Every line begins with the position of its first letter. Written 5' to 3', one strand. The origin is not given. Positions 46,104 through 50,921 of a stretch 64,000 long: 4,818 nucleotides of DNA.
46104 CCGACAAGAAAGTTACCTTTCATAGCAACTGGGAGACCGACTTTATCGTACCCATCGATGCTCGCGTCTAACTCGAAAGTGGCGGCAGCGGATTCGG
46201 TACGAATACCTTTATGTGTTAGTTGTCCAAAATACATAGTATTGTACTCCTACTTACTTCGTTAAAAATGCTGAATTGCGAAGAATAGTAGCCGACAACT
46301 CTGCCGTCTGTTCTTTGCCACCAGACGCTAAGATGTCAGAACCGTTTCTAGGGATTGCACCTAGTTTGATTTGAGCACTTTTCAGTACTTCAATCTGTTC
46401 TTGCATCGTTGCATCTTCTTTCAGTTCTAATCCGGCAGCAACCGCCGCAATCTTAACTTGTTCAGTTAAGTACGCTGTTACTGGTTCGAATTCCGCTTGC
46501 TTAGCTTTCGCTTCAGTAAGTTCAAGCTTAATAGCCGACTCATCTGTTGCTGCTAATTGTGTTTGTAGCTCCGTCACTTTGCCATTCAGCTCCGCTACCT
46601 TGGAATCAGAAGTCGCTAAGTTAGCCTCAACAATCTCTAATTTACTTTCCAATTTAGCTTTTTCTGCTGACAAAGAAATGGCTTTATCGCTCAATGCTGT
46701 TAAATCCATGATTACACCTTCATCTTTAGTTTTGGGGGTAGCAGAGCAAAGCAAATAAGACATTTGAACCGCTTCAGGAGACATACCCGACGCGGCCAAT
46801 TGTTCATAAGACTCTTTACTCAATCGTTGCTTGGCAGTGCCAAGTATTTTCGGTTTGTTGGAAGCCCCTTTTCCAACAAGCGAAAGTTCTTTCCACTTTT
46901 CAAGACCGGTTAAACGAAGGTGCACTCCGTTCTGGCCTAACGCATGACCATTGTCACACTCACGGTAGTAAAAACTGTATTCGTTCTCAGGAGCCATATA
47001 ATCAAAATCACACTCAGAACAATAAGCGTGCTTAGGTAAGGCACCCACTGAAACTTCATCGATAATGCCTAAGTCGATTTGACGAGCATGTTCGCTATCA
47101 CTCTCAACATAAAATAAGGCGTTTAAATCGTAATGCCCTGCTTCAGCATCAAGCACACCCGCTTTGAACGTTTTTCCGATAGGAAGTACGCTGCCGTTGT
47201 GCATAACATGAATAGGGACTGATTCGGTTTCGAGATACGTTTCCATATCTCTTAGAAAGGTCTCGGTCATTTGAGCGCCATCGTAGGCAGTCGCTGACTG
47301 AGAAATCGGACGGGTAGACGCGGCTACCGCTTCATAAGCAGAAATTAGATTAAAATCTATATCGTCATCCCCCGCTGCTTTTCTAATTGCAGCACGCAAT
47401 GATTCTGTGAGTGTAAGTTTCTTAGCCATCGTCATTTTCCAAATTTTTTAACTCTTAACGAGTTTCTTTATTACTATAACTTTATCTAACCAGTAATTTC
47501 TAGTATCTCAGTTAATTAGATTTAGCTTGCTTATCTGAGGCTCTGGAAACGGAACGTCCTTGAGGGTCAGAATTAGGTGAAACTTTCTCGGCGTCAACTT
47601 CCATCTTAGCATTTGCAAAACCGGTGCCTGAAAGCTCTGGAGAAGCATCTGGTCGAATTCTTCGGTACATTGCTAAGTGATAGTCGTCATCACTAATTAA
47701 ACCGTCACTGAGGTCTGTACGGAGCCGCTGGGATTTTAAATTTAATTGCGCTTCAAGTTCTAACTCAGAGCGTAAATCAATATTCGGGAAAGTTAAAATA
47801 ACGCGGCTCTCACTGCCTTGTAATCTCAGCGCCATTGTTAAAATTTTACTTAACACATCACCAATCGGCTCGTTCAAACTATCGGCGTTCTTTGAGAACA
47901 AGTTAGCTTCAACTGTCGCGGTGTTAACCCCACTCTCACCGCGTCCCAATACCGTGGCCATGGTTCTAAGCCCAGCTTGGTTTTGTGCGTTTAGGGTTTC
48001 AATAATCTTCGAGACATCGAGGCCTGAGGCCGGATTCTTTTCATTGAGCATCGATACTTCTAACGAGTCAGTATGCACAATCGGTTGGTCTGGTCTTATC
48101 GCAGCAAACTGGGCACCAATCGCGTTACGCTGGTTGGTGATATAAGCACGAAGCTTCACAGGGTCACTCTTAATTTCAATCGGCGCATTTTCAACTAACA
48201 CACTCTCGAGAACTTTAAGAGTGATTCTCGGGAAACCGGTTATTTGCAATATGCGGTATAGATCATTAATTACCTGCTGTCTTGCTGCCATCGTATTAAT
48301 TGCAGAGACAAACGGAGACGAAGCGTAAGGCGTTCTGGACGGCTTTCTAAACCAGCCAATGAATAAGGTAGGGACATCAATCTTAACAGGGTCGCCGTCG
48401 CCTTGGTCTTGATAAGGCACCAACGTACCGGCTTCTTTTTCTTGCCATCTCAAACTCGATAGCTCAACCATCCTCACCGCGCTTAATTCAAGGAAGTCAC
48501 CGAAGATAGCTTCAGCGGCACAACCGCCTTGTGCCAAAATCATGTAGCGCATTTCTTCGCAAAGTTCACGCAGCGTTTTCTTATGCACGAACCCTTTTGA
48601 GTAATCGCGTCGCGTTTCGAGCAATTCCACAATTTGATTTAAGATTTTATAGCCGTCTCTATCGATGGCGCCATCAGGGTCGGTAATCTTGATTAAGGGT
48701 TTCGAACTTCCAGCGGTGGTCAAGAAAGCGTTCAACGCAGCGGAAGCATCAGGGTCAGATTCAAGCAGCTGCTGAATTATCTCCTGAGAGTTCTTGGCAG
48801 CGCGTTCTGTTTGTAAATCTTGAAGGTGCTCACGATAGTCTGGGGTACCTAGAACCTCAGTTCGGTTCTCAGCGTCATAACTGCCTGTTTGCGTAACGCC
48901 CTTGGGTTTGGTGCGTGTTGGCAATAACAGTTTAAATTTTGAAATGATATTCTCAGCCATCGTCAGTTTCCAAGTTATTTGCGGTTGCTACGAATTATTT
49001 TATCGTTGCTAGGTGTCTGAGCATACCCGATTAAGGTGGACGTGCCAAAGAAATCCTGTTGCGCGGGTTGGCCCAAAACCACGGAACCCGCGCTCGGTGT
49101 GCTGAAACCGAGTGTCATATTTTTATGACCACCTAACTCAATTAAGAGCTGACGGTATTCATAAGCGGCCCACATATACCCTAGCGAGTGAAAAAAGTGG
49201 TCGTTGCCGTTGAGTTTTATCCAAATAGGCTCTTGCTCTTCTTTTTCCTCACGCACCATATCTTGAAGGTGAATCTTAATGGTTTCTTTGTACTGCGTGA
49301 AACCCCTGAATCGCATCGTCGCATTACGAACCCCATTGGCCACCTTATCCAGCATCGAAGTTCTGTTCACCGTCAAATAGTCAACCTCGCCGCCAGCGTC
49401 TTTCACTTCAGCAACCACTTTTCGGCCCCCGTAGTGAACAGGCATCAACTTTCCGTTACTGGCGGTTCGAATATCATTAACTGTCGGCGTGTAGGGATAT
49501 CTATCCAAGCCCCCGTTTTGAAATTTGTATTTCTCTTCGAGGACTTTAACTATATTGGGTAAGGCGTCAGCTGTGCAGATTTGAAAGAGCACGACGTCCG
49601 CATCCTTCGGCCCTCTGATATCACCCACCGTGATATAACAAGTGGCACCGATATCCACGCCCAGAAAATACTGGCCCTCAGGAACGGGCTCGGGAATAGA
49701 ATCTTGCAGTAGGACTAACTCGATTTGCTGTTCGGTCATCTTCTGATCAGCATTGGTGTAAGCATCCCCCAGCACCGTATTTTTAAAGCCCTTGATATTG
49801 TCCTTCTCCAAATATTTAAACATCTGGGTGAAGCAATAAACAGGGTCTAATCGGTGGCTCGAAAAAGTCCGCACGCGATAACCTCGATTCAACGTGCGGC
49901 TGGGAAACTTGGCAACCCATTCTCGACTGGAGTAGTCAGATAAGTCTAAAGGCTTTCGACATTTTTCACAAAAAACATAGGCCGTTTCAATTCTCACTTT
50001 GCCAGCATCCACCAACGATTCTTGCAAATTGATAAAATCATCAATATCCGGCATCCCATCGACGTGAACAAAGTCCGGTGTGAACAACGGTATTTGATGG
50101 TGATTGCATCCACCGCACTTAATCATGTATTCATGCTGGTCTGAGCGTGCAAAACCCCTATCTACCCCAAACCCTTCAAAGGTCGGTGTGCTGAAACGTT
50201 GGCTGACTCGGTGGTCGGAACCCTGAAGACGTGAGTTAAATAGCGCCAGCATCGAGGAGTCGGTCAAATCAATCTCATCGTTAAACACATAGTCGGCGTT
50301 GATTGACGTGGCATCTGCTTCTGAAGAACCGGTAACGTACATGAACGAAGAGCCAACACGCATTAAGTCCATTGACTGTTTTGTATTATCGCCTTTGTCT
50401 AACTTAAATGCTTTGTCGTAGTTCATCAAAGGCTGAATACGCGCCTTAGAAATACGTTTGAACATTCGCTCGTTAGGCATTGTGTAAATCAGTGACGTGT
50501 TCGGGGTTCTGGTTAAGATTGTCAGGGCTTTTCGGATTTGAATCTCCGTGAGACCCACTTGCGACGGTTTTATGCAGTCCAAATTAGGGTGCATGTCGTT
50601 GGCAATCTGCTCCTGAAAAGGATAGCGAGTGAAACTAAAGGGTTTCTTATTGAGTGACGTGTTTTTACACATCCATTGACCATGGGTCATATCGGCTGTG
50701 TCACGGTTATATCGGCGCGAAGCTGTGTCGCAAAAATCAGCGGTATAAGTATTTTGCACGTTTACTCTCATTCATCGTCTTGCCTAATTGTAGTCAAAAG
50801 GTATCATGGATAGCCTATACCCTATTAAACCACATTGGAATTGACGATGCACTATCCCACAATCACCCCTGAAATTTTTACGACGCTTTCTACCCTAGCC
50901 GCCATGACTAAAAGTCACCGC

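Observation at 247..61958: Near-invariant 11-14 nt translation-initiation block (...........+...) at about 28 gene starts on both strands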

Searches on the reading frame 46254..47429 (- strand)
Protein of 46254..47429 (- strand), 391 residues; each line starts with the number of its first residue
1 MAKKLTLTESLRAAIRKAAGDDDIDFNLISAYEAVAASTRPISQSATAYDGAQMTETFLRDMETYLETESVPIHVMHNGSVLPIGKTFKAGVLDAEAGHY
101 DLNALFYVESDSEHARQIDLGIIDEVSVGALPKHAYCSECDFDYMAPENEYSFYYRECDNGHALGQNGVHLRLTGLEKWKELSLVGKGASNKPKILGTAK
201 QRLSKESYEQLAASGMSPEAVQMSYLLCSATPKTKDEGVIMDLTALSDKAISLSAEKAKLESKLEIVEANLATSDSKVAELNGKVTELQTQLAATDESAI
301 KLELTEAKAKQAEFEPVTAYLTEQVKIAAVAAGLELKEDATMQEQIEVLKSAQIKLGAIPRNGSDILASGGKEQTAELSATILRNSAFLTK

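Call 9: search_protein_families(library=phrogs, proteins=[window:46254-47429:-], max_evalue=0.00001)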
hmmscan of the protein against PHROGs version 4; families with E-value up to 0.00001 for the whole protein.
window:46254-47429:- (391 aa): 1 family
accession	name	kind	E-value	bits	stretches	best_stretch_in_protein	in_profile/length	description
phrog_37797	-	unknown function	1.9e-65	222.4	1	1-390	1-395/398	-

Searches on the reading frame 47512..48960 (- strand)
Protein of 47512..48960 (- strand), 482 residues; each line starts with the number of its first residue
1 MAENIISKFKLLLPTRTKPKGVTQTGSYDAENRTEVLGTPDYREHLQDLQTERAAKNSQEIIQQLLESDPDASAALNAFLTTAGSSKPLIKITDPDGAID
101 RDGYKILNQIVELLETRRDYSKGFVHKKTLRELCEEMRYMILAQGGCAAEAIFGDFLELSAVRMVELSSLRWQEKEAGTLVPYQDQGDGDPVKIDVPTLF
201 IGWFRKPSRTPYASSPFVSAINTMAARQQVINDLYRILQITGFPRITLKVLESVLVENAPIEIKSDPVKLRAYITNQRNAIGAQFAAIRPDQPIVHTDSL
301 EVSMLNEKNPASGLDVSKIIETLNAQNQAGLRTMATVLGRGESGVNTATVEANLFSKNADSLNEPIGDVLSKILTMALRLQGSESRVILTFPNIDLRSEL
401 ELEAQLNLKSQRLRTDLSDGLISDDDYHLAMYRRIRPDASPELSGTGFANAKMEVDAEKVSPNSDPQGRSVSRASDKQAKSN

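Call 9: search_protein_families(library=phrogs, proteins=[window:47512-48960:-], max_evalue=0.00001)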
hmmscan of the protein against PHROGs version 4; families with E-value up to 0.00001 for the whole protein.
window:47512-48960:- (482 aa): 1 family
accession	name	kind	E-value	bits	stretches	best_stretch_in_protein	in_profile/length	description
phrog_3753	-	head and packaging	1.5e-94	318.5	1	17-477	20-468/503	portal protein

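Call 26: find_related_loci(query=A1, collection=viral_contigs, flank=10000)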
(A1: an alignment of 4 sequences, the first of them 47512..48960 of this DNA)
Query A1 (482 aa) in viral_contigs; peptide patterns used: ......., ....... (x = any residue, [..] = any of these).
260 stretches matched a pattern; 154 encode a relative of the query (tblastn E <= 1e-3); the best 80 are kept; 80 distinct loci.
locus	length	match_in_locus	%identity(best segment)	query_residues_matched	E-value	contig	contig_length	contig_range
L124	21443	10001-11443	72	1-481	0e+0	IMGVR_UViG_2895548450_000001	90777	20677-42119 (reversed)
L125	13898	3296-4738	71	1-481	0e+0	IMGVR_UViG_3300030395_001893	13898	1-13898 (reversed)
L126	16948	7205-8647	71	1-481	0e+0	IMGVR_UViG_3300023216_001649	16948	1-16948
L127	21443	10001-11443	71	1-481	0e+0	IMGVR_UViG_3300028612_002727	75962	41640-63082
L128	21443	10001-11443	71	1-481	0e+0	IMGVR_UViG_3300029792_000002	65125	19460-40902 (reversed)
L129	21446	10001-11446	71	1-482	0e+0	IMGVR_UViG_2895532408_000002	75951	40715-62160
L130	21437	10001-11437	72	4-482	0e+0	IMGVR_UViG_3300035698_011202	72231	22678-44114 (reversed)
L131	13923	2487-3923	72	4-482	0e+0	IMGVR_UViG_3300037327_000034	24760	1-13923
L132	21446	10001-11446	71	1-482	0e+0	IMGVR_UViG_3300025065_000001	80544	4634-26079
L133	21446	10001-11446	71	1-482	0e+0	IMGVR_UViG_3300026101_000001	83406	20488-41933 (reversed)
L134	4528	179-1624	70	1-482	0e+0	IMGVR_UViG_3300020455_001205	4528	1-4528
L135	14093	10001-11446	70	1-482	0e+0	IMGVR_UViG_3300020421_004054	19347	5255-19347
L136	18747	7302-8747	70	1-482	0e+0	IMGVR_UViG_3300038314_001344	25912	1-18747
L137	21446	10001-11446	69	1-482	0e+0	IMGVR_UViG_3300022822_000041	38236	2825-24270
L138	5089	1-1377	71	24-482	0e+0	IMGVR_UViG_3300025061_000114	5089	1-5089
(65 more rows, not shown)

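Call 61: find_related_loci(query=A1, collection=genome_contigs, flank=10000)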
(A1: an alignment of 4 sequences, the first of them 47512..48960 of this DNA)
Query A1 (482 aa) in genome_contigs; peptide patterns used: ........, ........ (x = any residue, [..] = any of these).
65 stretches matched a pattern; 14 encode a relative of the query (tblastn E <= 1e-3); 14 distinct loci.
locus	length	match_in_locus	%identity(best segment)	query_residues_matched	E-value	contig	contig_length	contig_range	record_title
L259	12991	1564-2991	61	5-482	0e+0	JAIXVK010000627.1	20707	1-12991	MAG: Comamonadaceae bacterium isolate D1_MAG_00060 pond_D1_MAG_00060_000000000456, whole genome shotgun sequence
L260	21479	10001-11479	48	7-471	5e-151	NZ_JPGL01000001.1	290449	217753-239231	Burkholderia paludis strain MSh1 contigs1, whole genome shotgun sequence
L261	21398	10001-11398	48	17-482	2e-146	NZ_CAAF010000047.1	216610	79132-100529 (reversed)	Mesorhizobium sp. STM 4661, whole genome shotgun sequence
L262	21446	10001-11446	47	1-481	1e-145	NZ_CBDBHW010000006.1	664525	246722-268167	MAG: Kiloniella sp. isolate 6a1c06d4-0908-4e79-a8e0-5880aca50c69 contig_6, whole genome shotgun sequence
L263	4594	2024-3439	48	12-482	2e-142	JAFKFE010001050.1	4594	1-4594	MAG: Alphaproteobacteria bacterium isolate SCN18_30_10_14_R4_P_64_8 SCN18_30_10_14_R4_P_scaffold_6170, whole genome shot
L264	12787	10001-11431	43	4-482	2e-129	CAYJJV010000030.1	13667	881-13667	MAG TPA_asm: uncultured Alistipes sp. isolate ERP123703_co3_239 genome assembly, contig: NODE_5490_length_13667_cov_16.2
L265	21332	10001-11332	44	5-448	6e-122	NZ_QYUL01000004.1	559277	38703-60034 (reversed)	Azospirillum cavernae strain K2W22B-5 Segkk3, whole genome shotgun sequence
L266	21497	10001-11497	42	1-482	1e-119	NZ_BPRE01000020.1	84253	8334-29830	Methylorubrum suomiense strain DSM 14458 entry20, whole genome shotgun sequence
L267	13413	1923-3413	40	1-482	5e-118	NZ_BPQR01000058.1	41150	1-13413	Methylobacterium jeotgali strain LMG 23639 entry58, whole genome shotgun sequence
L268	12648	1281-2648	41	33-481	3e-115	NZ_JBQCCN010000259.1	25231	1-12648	MAG: Sphingomonas sp. isolate bin033 k141_2272450, whole genome shotgun sequence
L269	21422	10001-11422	42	11-480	3e-115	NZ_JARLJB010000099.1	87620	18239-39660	MAG: Telmatospirillum sp. isolate MAG_CA127 MetaCoAG_Bin_127_Anoxic_k141_419589, whole genome shotgun sequence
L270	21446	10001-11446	42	3-482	7e-119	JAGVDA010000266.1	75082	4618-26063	MAG: Thermosynechococcus sp. WC_1 c_000000167259, whole genome shotgun sequence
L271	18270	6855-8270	47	12-482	7e-139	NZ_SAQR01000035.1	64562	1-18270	MAG: Mesorhizobium sp. isolate N.Ca.IN.015.10.1 NODE_35_length_64562_cov_11.960500, whole genome shotgun sequence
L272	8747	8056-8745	40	11-240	1e-49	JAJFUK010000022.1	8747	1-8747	MAG: Actinomycetes bacterium isolate bin.430 k141_1209025, whole genome shotgun sequence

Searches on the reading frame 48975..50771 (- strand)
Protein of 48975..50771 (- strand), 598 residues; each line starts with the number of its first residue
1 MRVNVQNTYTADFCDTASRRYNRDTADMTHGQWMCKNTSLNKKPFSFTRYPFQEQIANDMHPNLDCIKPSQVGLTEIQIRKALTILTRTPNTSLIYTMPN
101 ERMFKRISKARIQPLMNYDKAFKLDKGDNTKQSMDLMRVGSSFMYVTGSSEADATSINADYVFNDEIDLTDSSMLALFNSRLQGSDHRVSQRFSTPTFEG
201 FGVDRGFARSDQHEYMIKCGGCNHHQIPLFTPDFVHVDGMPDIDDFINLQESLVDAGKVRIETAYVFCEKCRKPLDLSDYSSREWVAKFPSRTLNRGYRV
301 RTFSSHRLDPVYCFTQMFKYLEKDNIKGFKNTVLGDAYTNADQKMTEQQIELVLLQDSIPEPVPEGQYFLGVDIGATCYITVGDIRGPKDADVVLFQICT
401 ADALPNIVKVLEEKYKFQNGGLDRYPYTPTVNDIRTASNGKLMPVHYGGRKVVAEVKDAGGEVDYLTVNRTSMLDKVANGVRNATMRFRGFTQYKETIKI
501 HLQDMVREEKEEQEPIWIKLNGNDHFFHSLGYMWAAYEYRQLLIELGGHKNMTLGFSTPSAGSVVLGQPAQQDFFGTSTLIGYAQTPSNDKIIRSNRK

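Call 9: search_protein_families(library=phrogs, proteins=[window:48975-50771:-], max_evalue=0.00001)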
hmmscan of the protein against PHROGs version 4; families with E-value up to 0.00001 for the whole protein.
window:48975-50771:- (598 aa): 4 families
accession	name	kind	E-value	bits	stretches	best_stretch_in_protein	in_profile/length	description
phrog_675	-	head and packaging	3.9e-106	356.6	1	15-540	9-550/576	terminase large subunit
phrog_12876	-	head and packaging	1.5e-22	81.4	1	103-335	5-235/235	terminase large subunit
phrog_15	-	head and packaging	1.3e-18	67.8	1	16-348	343-695/1330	terminase large subunit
phrog_9315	-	head and packaging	4.3e-06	27.5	1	48-111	64-129/130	terminase large subunit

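Call 10: search_dna_similar(query=window:48975-50771:-, collection=phages, mode=protein, max_rows=25)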
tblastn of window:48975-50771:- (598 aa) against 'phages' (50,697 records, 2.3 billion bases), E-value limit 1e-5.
Records with a match: 812; places in all: 812; records where one place covers at least 80% of the query: 432.
Best place of each record, by identity: <60% 812.
By first word of the organism name: Staphylococcus 332; Bacillus 275; Enterococcus 66; Listeria 54; Vibrio 26; Lactobacillus 26; Acinetobacter 5; Pseudomonas 5; Achromobacter 3; Mammaliicoccus 3; and 14 more.
By host as written in the record: Staphylococcus aureus 111; - 86; Listeria monocytogenes 43; Bacillus subtilis 34; Bacillus cereus 27; Staphylococcus sp. 25; Staphylococcus carnosus TM300 22; Bacillus thuringiensis subsp. kurstaki 20; and 193 more.
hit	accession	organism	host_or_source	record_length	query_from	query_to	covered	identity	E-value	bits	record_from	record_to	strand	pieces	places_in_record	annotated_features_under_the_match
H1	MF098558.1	Pseudoalteromonas phage KB12-38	Pseudoalteromonas sp. KB12-38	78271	7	594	98%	50.4%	0e+0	603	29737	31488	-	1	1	terminase large subunit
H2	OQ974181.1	Achromobacter phage 2-1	Achromobacter xylosoxidans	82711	2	575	96%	47.1%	9e-172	546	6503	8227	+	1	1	terminase large subunit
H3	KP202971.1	Achromobacter phage JWF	Achromobacter xylosoxidans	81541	2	575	96%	45.3%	7e-167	532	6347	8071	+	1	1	terminase large subunit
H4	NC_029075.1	Achromobacter phage JWF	Achromobacter xylosoxidans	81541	2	575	96%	45.3%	7e-167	532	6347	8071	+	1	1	terminase large subunit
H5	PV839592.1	Acinetobacter phage fJoAci04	Acinetobacter baumannii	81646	28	566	90%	40.4%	8e-122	402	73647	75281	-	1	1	terminase large subunit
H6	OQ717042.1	Acinetobacter phage EAb13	Acinetobacter baumannii MRSN 423159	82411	28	566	90%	40.4%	1e-121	402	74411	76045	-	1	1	terminase large subunit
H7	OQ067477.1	Xylophilus phage Lumi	Xylophilus sp.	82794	5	598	99%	36.4%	1e-115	384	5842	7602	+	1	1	putative large terminase | hypothetical protein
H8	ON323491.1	Acinetobacter phage vB_AbaS_TCUP2199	Acinetobacter baumannii TV2199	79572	28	566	90%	40.0%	1e-120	399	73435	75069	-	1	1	hypothetical protein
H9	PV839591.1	Acinetobacter phage fJoAci01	Acinetobacter baumannii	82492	28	566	90%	40.0%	1e-120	399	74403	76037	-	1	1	terminase large subunit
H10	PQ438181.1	Acinetobacter phage Mystique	Acinetobacter baumannii AB5075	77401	28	566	90%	39.8%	4e-120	397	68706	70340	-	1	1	putative terminase large subunit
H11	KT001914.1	Caulobacter phage Seuss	Caulobacter crescentus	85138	2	543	91%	39.3%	5e-123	406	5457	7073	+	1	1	terminase large subunit | ribosome_binding_site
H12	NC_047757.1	Caulobacter phage Seuss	Caulobacter crescentus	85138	2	543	91%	39.3%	5e-123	406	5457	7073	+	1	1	terminase large subunit | ribosome_binding_site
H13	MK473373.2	Pseudomonas phage Lana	Pseudomonas sp.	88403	6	576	95%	26.8%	4e-42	169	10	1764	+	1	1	terminase large subunit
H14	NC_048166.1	Pseudomonas phage Lana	Pseudomonas sp.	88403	6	576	95%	26.8%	4e-42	169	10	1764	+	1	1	terminase large subunit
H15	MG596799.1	Pseudomonas phage PMBT3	Pseudomonas grimontii MBTL2-21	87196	16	572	93%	27.0%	2e-39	161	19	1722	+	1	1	terminase large subunit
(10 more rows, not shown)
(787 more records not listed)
